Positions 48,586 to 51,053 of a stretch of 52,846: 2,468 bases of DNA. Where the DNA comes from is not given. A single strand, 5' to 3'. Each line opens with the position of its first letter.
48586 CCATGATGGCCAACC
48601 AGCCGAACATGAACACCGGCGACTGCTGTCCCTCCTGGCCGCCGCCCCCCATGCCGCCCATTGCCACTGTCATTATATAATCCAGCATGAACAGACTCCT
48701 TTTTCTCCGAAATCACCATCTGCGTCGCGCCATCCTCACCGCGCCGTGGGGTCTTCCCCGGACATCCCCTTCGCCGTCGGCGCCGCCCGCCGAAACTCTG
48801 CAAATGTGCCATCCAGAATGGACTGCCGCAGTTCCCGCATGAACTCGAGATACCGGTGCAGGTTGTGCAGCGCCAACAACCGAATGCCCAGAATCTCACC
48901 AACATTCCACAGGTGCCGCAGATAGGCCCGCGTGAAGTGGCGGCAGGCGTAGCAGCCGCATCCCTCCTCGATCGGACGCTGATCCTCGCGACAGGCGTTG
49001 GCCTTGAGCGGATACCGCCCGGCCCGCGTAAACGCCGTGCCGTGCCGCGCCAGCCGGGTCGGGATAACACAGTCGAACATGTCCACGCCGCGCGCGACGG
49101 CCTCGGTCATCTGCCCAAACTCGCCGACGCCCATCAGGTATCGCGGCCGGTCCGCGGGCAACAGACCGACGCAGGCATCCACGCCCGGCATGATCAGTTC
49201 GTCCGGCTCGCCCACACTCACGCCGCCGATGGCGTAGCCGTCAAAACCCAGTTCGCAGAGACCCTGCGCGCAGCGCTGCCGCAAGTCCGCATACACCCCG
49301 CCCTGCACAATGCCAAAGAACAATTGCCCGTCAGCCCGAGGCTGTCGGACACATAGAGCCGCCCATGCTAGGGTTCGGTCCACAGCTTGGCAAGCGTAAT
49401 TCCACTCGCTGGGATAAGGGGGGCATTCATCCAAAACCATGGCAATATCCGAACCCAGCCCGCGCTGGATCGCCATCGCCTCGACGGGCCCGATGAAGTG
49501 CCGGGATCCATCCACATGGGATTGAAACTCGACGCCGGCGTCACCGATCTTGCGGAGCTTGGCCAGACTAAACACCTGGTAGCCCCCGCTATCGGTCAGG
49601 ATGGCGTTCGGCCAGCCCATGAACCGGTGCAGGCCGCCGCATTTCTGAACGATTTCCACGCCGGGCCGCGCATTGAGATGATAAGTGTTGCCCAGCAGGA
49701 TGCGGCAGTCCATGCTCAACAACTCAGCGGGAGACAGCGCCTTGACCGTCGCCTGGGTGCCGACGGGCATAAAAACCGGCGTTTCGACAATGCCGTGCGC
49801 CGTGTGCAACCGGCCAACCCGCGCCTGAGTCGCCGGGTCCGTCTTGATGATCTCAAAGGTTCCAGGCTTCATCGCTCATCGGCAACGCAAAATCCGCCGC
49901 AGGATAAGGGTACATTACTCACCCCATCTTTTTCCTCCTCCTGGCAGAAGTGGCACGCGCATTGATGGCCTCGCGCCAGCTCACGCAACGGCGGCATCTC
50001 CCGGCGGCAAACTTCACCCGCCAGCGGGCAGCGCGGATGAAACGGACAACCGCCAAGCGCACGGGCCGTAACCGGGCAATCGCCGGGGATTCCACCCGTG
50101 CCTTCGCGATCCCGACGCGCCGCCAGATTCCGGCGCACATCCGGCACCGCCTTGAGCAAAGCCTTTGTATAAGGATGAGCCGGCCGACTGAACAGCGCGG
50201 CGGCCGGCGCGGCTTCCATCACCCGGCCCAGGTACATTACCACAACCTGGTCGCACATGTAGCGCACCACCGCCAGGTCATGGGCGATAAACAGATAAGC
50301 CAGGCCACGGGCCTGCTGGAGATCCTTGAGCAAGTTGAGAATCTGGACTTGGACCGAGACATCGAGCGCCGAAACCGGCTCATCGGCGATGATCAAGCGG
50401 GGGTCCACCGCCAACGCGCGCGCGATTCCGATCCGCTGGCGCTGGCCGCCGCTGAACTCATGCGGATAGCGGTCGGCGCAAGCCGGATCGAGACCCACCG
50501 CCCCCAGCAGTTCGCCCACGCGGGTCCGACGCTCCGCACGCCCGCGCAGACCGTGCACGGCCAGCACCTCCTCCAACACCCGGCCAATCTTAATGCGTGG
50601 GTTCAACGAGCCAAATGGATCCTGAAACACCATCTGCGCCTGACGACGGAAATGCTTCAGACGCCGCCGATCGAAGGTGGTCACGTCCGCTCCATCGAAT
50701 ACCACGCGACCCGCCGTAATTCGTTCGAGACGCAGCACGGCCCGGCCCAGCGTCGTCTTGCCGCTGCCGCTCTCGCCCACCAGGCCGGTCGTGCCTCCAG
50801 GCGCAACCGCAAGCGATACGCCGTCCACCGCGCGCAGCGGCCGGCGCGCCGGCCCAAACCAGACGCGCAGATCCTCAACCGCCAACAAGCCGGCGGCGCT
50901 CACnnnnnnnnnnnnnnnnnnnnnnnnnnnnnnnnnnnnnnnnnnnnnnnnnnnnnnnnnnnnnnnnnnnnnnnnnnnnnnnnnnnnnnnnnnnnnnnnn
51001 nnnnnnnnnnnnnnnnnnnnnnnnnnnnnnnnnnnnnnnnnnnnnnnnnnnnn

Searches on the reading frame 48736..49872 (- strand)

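Call 67: search_protein_families(library=pfam, proteins=[window:48736-49872:-], max_evalue=0.00001)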
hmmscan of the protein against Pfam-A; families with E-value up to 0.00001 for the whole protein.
window:48736-49872:- (378 aa): 1 family
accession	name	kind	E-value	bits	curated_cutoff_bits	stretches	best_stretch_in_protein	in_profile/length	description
PF01702.25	TGT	-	5.1e-152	506.5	26.3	1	16-363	2-350/357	Queuine tRNA-ribosyltransferase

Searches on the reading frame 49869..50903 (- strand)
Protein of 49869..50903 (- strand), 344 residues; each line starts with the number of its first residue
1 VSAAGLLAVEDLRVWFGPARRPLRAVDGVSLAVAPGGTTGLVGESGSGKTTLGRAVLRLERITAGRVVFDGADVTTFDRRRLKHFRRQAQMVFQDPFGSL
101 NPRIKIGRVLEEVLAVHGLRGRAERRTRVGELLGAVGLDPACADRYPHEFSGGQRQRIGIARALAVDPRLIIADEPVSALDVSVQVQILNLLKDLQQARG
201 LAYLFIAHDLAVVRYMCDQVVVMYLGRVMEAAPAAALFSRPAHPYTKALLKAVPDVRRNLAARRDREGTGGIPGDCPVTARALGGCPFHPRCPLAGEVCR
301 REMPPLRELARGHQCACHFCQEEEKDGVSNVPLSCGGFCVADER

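Call 67: search_protein_families(library=pfam, proteins=[window:49869-50903:-], max_evalue=0.00001)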
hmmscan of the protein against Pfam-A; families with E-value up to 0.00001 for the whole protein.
window:49869-50903:- (344 aa): 3 families
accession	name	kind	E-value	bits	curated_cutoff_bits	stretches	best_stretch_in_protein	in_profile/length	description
PF00005.33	ABC_tran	-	1.2e-29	104.1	25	1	27-177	2-136/137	ABC transporter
PF08352.17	oligo_HPY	-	3.3e-16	59.9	27.1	1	229-299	1-65/65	Oligopeptide/dipeptide transporter, C-terminal region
PF13304.12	AAA_21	-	5.1e-06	27.2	27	0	39-71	2-29/304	AAA domain, putative AbiEii toxin, Type IV TA system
